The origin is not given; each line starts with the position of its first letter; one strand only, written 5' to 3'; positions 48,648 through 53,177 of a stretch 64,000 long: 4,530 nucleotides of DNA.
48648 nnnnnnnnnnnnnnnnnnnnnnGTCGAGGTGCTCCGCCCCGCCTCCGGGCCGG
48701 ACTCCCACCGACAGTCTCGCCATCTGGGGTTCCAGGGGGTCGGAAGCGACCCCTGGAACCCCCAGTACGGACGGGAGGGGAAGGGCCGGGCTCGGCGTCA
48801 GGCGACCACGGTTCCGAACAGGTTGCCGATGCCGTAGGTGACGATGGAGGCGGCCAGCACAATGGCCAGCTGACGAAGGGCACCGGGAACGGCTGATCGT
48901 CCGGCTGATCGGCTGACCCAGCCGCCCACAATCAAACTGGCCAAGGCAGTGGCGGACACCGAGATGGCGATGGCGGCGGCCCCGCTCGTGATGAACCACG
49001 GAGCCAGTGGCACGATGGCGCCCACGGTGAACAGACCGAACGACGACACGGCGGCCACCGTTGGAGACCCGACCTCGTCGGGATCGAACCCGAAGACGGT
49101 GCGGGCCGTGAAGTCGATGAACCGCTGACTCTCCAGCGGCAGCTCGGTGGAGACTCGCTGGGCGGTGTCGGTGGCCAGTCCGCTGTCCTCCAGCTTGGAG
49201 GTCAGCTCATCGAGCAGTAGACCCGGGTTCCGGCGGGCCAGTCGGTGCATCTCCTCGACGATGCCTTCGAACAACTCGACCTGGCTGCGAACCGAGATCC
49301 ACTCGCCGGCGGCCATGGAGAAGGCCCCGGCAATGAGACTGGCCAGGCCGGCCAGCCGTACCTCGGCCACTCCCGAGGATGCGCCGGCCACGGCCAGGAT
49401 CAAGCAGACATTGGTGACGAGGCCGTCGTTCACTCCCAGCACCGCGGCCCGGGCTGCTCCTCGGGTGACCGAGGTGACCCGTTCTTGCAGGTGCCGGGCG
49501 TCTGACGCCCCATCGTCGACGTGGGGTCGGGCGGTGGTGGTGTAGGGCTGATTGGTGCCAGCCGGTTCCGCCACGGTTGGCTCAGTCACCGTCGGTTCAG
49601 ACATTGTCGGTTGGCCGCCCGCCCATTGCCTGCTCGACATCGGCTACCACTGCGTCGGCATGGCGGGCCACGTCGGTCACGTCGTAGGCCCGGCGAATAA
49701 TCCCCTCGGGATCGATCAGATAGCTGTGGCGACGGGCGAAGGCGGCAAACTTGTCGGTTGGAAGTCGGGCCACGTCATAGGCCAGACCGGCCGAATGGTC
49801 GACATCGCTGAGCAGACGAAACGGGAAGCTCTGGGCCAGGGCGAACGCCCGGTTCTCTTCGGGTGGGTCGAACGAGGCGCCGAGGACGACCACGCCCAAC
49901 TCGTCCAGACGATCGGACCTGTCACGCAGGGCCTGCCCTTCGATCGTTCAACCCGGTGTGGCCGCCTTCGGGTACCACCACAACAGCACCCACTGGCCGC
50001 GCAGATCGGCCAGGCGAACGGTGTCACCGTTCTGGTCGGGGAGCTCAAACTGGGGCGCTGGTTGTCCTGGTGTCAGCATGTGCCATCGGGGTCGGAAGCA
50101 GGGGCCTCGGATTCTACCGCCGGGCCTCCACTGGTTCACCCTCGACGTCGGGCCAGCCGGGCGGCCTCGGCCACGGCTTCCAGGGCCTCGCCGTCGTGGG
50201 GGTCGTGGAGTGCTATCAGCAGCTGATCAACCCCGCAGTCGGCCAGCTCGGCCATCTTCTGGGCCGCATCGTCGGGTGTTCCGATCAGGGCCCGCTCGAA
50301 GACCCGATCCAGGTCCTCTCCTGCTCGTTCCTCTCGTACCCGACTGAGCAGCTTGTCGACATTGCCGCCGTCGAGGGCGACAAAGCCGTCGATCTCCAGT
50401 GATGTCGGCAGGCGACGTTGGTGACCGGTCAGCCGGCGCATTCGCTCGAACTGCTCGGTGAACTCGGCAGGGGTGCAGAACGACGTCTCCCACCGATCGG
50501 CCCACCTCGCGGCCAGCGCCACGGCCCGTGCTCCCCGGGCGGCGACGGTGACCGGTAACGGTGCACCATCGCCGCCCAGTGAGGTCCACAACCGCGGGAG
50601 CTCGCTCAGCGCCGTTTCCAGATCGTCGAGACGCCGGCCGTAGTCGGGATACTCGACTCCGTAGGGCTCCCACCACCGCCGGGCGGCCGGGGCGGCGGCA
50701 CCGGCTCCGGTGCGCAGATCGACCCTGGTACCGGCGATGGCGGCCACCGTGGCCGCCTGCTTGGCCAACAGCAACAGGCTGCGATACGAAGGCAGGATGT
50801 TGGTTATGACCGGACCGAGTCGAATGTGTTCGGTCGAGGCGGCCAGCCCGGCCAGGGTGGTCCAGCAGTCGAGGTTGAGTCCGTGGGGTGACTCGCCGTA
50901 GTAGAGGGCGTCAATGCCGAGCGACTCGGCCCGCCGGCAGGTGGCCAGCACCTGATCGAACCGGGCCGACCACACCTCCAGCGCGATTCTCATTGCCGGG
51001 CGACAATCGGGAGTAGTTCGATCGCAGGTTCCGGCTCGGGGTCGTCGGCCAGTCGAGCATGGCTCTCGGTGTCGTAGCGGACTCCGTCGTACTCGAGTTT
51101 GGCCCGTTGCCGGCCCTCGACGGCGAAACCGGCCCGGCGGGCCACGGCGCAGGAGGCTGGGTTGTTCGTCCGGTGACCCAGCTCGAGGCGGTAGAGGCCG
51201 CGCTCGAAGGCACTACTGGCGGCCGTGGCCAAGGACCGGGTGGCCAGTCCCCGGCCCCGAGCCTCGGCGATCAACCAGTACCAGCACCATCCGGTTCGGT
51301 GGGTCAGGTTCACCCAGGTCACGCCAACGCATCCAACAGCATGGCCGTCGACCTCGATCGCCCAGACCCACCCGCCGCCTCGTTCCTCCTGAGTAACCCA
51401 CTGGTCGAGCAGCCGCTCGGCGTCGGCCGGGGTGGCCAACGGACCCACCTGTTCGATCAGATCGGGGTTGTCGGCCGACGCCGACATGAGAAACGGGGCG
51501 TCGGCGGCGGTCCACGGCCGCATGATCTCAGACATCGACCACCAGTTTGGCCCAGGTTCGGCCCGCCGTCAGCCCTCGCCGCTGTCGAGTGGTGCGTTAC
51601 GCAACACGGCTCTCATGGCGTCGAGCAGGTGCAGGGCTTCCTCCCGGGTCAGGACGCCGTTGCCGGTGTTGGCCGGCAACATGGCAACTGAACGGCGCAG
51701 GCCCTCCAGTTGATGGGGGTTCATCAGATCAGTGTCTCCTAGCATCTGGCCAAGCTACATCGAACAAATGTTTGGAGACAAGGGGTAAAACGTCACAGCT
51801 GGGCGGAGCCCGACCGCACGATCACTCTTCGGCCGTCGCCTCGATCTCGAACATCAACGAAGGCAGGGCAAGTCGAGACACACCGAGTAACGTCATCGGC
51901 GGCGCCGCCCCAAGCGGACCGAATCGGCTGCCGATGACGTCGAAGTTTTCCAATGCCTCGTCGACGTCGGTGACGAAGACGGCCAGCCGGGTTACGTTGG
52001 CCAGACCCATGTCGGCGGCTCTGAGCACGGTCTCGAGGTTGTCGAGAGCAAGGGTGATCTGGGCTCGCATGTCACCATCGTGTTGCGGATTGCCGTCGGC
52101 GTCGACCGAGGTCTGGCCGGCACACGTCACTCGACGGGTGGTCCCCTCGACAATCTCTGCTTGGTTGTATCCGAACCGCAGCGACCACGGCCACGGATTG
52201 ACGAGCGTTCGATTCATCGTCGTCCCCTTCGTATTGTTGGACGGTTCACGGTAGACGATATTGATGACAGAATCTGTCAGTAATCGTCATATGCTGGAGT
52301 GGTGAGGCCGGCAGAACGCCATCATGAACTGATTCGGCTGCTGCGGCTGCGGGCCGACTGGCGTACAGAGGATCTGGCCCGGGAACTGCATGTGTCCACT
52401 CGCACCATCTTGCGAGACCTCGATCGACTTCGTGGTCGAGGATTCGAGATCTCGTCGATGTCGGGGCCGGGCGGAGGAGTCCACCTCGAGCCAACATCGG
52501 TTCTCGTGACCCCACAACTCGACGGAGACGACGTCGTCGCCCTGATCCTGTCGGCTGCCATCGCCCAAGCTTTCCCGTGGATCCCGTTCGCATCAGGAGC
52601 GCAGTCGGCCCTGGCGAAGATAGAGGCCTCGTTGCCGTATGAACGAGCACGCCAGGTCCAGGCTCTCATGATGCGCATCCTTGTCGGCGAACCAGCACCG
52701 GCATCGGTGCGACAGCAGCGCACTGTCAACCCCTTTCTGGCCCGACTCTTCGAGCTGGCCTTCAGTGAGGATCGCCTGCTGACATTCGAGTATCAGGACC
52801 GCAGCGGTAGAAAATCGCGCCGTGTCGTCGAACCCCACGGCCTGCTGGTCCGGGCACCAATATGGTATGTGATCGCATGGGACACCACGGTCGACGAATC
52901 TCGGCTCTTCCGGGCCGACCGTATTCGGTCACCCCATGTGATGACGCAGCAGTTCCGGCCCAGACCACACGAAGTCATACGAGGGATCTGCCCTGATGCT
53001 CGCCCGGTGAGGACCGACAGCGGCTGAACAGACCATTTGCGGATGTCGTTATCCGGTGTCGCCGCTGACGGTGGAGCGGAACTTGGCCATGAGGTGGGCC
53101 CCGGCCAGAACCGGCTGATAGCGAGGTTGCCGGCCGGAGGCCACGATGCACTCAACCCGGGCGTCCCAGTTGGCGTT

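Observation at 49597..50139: PrxQ/BCP peroxiredoxin with TGA exactly at the peroxidatic cysteine: candidate actinobacterial selenoprotein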

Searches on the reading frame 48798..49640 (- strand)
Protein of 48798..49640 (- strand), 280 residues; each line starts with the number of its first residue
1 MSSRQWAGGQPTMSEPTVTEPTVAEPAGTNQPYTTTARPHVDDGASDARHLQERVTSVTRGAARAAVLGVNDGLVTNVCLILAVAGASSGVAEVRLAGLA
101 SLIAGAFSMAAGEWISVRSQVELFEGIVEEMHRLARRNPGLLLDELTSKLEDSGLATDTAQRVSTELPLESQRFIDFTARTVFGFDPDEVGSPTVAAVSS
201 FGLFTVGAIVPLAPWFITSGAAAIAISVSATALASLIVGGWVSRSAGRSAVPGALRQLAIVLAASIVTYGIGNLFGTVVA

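Call 48: search_protein_families(library=pfam, proteins=[window:48798-49640:-])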
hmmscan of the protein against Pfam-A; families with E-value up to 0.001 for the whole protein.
window:48798-49640:- (280 aa): 1 family
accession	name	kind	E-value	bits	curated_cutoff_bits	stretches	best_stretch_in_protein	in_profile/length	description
PF01988.24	VIT1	-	5e-49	167.5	28.1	1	64-272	2-213/214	VIT family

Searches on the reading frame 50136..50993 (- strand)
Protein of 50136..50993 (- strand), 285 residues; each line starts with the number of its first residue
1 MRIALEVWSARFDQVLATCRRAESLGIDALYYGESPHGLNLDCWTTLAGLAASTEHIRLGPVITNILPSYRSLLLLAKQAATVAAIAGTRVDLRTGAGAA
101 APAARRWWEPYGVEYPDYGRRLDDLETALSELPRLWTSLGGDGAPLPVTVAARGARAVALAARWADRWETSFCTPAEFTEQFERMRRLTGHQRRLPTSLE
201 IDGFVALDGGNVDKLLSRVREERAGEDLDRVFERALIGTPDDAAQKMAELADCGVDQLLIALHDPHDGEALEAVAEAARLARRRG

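Call 47: find_encoding_contigs(protein=window:50136-50993:-, flank=10000, max_places=3)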
Protein window:50136-50993:- (285 aa): no gene with exactly this product is on record in the collection.

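Call 48: search_protein_families(library=pfam, proteins=[window:50136-50993:-])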
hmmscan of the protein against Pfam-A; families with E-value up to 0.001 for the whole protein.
window:50136-50993:- (285 aa): 1 family
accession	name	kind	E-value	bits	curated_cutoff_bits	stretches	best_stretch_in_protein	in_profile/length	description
PF00296.26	Bac_luciferase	-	1.4e-22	81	27.9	1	11-191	21-212/314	Luciferase-like monooxygenase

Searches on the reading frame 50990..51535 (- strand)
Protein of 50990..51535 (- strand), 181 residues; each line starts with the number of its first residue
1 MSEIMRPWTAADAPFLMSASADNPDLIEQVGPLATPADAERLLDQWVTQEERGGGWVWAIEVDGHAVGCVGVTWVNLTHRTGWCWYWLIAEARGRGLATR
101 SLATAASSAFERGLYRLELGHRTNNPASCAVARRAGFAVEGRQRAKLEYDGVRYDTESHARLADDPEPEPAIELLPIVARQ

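Call 48: search_protein_families(library=pfam, proteins=[window:50990-51535:-])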
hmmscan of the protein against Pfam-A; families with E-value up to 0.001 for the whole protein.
window:50990-51535:- (181 aa): 3 families
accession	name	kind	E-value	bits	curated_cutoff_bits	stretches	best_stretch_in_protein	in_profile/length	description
PF13302.13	Acetyltransf_3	-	2e-18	67.9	25.4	1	4-137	3-137/138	Acetyltransferase (GNAT) domain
PF00583.31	Acetyltransf_1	-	6.4e-15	55.9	20.7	1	39-137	20-116/116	Acetyltransferase (GNAT) family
PF13508.13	Acetyltransf_7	-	5.9e-05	23.8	27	1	57-137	5-82/84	Acetyltransferase (GNAT) domain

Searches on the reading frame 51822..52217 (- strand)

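Call 48: search_protein_families(library=pfam, proteins=[window:51822-52217:-])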
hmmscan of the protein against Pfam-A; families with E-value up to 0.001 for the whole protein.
window:51822-52217:- (131 aa): 1 family
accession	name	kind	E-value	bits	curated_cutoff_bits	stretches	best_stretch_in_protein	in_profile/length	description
PF01042.26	Ribonuc_L-PSP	-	5.5e-17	62.3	27.3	1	17-130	11-120/121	Endoribonuclease L-PSP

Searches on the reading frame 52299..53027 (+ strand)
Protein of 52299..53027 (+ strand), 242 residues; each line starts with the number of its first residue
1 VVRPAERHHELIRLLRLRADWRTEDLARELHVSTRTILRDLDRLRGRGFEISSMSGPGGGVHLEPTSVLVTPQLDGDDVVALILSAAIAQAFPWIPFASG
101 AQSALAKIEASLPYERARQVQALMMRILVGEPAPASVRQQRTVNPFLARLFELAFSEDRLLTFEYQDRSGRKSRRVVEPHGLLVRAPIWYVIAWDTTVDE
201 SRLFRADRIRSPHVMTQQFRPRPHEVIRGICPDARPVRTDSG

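Call 48: search_protein_families(library=pfam, proteins=[window:52299-53027:+])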
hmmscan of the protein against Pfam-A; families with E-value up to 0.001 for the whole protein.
window:52299-53027:+ (242 aa): 3 families
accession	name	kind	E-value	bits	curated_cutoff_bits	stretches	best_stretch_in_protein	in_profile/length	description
PF13280.12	WYL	-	1.3e-16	60.7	21.8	1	153-213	8-69/70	WYL domain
PF08279.18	HTH_11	-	4.8e-09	36.4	25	1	9-58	3-53/55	HTH domain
PF08220.18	HTH_DeoR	-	6.4e-05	23.1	21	1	7-48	1-42/57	DeoR-like helix-turn-helix domain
